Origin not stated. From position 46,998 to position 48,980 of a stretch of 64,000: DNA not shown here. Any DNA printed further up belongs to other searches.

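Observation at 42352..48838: Metabolic-looking module embedded in the glycan locus, bracketed by junction elements 5 and 6: a YerE/YerF-like branched-sugar route is possible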

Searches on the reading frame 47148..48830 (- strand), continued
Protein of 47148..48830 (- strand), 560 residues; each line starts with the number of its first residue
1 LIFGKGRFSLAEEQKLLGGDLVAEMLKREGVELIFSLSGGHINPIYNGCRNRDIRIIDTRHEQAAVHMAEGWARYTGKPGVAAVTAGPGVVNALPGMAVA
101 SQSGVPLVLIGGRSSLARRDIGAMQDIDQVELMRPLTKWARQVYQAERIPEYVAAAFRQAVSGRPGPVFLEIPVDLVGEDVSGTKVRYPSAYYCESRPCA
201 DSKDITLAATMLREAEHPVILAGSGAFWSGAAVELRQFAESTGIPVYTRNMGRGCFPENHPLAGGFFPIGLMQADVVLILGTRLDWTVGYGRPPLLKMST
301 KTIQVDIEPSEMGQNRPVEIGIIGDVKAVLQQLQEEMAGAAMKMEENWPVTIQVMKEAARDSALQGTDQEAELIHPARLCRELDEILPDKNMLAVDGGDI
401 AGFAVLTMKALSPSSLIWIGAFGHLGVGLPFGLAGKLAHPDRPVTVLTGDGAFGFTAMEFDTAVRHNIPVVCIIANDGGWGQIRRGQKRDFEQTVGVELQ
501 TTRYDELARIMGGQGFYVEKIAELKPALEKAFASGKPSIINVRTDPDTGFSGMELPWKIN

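Call 28: find_related_loci(query=A1, collection=genome_contigs, flank=10000)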
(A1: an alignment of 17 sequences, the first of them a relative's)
Query A1 (551 aa) in genome_contigs; peptide patterns used: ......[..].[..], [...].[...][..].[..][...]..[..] (x = any residue, [..] = any of these).
600 stretches matched a pattern (row limit reached: there are more); 586 encode a relative of the query (tblastn E <= 1e-3); the best 80 are kept; 80 distinct loci.
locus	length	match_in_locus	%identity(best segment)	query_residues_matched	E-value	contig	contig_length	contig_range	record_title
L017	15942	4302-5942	75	5-551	0e+0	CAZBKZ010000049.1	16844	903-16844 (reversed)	MAG TPA_asm: uncultured Syntrophomonadaceae bacterium isolate SRP241341_co1_200 genome assembly, contig: NODE_3819_lengt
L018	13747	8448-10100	75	1-551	0e+0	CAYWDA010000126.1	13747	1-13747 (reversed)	MAG TPA_asm: uncultured Syntrophomonadaceae bacterium isolate SRP067234_co1_27 genome assembly, contig: k99_995963, whol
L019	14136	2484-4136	72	1-551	0e+0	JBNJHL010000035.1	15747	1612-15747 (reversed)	MAG: Bacillota bacterium isolate Y22_0dBSd3.bin.77 NODE_3110_length_15747_cov_4.395194, whole genome shotgun sequence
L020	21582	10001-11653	72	1-551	0e+0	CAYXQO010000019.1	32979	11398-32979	MAG TPA_asm: uncultured Syntrophomonadaceae bacterium isolate binchicken_co32_351 genome assembly, contig: NODE_1642_len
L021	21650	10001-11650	64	5-551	0e+0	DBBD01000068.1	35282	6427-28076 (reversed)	MAG TPA_asm: Firmicutes bacterium UBA993 UBA993_contig_899, whole genome shotgun sequence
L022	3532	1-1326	69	110-551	0e+0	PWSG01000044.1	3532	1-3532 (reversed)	MAG: Syntrophomonadaceae bacterium isolate CSSed11_134 CS-Sed11-C68212, whole genome shotgun sequence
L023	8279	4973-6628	55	1-551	0e+0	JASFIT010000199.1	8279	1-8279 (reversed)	MAG: Desulfobacteraceae bacterium isolate D0608S20remetaG_Bin_205 D0608S20remetaG_FD_scaffold_804_c1, whole genome shotg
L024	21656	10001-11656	56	1-551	0e+0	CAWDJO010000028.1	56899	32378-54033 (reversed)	MAG: uncultured delta proteobacterium isolate MFD00709.bin.2.147 genome assembly, contig: contig_46208, whole genome sho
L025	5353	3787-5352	57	9-529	0e+0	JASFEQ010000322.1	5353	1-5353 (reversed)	MAG: Desulfobacteraceae bacterium isolate D0606M12metaG_Bin_56 D0606M12metaG_FD_scaffold_5382_c1, whole genome shotgun s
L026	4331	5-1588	57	25-551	0e+0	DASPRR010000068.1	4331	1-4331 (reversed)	MAG TPA_asm: Thermodesulfobacteriota bacterium isolate SMAG_U12230 k141_2275177, whole genome shotgun sequence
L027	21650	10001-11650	48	9-551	3e-169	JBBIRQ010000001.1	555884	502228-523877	MAG: Anaerolineaceae bacterium isolate SLF170214_bin_353 NODE_2_length_555884_cov_5.64174, whole genome shotgun sequence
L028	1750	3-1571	52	62-551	0e+0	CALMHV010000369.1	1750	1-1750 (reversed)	MAG TPA_asm: uncultured Firmicutes bacterium isolate ERR2868533_bin.32_CONCOCT_v1.1_MAG genome assembly, contig: ERZ8411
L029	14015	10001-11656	48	7-551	1e-168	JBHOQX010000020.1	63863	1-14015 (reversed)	MAG: Roseiflexaceae bacterium isolate A0_36 coassembly_Ak141_226305, whole genome shotgun sequence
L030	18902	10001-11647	47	9-550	3e-168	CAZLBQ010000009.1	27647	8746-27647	MAG TPA_asm: uncultured Anaerolineales bacterium isolate binchicken_co60_4 genome assembly, contig: NODE_2478_length_276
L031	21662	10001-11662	45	3-548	4e-167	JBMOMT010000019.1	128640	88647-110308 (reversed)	MAG: Chloroflexota bacterium isolate Betzabe_MAG057 MAG057_19, whole genome shotgun sequence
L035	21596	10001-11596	48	9-537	1e-157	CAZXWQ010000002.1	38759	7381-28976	MAG TPA_asm: uncultured Dehalococcoidales bacterium isolate SRP068000_co2_10 genome assembly, contig: NODE_418_length_38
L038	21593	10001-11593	45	9-538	3e-152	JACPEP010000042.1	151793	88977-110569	MAG: Chloroflexi bacterium isolate NC_groundwater_338_Ag_B-0.1um_58_18 GD18-4_B1_scaffold_1616693, whole genome shotgun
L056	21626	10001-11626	44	9-537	5e-137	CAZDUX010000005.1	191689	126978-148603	MAG TPA_asm: uncultured Anaerolineaceae bacterium isolate SRP263991_co5_292 genome assembly, contig: NODE_111_length_191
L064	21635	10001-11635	43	7-537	2e-134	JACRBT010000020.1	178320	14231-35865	MAG: Chloroflexi bacterium isolate NC_groundwater_1627_Pr3_B-0.1um_69_47 SR-2_scaffold_141_3721797, whole genome shotgun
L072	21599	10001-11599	43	9-537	3e-133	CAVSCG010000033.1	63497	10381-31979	MAG: uncultured delta proteobacterium isolate MFD02979.bin.2.126 genome assembly, contig: contig_81147, whole genome sho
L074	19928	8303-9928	42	5-540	5e-132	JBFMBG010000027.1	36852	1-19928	MAG: Bacillota bacterium isolate MAG158 MAG158_27, whole genome shotgun sequence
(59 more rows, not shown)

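Call 32: search_protein_families(library=pfam, proteins=[L018:11044-12378:+, L018:7613-8311:-, L018:5853-7598:+, L019:953-2392:+, L019:8798-10234:-, L019:10357-11718:+, L020:8431-9969:+, L020:16416-17369:-, L020:17439-18839:-, L021:8466-9950:+], max_evalue=0.00001)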
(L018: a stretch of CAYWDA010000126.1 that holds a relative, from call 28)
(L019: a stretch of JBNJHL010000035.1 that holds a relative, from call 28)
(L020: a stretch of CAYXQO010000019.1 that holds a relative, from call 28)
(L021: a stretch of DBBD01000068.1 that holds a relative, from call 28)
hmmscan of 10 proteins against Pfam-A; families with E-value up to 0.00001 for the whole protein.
L018:11044-12378:+ (444 aa): 2 families
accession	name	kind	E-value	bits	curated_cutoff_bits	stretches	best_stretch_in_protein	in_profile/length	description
PF13520.12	AA_permease_2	-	1.6e-29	103.6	27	1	11-418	1-426/427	Amino acid permease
PF00324.27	AA_permease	-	1e-19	71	24.6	1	16-422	2-453/470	Amino acid permease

L018:7613-8311:- (232 aa): 2 families
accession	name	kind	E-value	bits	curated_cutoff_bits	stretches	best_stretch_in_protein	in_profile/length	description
PF14110.11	DUF4282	-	1.3e-18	67.8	27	1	142-228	1-86/86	Domain of unknown function (DUF4282)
PF02493.26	MORN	-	3.4e-15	55.3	22.5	0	46-66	1-21/23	MORN repeat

L018:5853-7598:+ (581 aa): 1 family
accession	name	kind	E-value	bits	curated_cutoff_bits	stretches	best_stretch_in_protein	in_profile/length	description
PF00342.24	PGI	-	8.7e-18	64.6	22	1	87-237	100-250/486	Phosphoglucose isomerase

L019:953-2392:+ (479 aa): 2 families
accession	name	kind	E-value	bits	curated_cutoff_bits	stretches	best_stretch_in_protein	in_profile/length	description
PF00939.25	Na_sulph_symp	-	1e-44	153.8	27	1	6-463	2-454/472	Sodium:sulfate symporter transmembrane region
PF03600.22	CitMHS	-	4.1e-44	151.5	31.9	1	54-369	1-287/336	Citrate transporter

L019:8798-10234:- (478 aa): 2 families
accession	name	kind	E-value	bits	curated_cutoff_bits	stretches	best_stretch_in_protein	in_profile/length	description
PF00282.25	Pyridoxal_deC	-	4.6e-18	65.5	27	1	39-338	44-364/375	Pyridoxal-dependent decarboxylase conserved domain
PF00266.25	Aminotran_5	-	2.1e-09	37.3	21.5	1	82-338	51-302/371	Aminotransferase class-V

L019:10357-11718:+ (453 aa): 2 families
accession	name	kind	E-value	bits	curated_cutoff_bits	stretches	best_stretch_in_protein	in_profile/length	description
PF13347.12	MFS_2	-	3.3e-87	293.2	27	1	20-442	1-427/427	MFS/sugar transport protein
PF07690.21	MFS_1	-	3.5e-18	66.1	33.4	2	23-261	3-228/347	Major Facilitator Superfamily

L020:8431-9969:+ (512 aa): 2 families
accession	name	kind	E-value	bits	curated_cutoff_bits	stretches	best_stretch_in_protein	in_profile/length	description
PF03600.22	CitMHS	-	5.6e-45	154.3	31.9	1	87-428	1-307/336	Citrate transporter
PF00939.25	Na_sulph_symp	-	1.4e-42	146.7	27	1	41-497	4-455/472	Sodium:sulfate symporter transmembrane region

L020:16416-17369:- (317 aa): 2 families
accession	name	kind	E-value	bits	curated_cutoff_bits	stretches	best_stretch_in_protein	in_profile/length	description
PF03466.25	LysR_substrate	-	2e-45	155.2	28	1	98-301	3-203/209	LysR substrate binding domain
PF00126.33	HTH_1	-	4.4e-21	75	26.6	1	16-71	4-59/60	Bacterial regulatory helix-turn-helix protein, lysR family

L020:17439-18839:- (466 aa): 2 families
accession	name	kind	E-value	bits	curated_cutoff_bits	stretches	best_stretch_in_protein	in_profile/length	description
PF00152.25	tRNA-synt_2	-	4.7e-66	223.4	25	1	123-460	7-307/308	tRNA synthetases class II (D, K and N)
PF01336.31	tRNA_anti-codon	-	6.8e-10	39.2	27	1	23-100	1-73/75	OB-fold nucleic acid binding domain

L021:8466-9950:+ (494 aa): 2 families
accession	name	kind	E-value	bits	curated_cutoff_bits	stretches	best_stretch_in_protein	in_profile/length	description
PF13336.12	AcetylCoA_hyd_C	-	7.9e-42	143.2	23.7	1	317-461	3-153/154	Acetyl-CoA hydrolase/transferase C-terminal domain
PF02550.21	AcetylCoA_hydro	-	2.1e-40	139.3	24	1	8-212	9-197/198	Acetyl-CoA hydrolase/transferase N-terminal domain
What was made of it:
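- L018 (74 %) replaces the GltS-like gene and the ADH with an APC amino-acid permease (call 32).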

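Call 39: search_solved_structures(query=window:47148-48803:-, max_evalue=1e-95, show_alignments=3)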
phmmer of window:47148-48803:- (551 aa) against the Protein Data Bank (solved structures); distinct sequences matched with E-value up to 1e-95: 3.
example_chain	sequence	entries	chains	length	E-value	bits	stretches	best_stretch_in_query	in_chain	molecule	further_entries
8vzc_A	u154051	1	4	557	6.8e-100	338.5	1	4-536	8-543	Oxalyl-CoA decarboxylase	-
8vzf_A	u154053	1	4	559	6.9e-100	338.5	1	4-536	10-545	2-Hydroxyacyl-CoA Lyase/Synthase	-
8vza_A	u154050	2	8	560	6.9e-100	338.5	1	4-536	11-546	2-Hydroxyacyl-CoA lyase/Synthase | Oxalyl-CoA decarboxylase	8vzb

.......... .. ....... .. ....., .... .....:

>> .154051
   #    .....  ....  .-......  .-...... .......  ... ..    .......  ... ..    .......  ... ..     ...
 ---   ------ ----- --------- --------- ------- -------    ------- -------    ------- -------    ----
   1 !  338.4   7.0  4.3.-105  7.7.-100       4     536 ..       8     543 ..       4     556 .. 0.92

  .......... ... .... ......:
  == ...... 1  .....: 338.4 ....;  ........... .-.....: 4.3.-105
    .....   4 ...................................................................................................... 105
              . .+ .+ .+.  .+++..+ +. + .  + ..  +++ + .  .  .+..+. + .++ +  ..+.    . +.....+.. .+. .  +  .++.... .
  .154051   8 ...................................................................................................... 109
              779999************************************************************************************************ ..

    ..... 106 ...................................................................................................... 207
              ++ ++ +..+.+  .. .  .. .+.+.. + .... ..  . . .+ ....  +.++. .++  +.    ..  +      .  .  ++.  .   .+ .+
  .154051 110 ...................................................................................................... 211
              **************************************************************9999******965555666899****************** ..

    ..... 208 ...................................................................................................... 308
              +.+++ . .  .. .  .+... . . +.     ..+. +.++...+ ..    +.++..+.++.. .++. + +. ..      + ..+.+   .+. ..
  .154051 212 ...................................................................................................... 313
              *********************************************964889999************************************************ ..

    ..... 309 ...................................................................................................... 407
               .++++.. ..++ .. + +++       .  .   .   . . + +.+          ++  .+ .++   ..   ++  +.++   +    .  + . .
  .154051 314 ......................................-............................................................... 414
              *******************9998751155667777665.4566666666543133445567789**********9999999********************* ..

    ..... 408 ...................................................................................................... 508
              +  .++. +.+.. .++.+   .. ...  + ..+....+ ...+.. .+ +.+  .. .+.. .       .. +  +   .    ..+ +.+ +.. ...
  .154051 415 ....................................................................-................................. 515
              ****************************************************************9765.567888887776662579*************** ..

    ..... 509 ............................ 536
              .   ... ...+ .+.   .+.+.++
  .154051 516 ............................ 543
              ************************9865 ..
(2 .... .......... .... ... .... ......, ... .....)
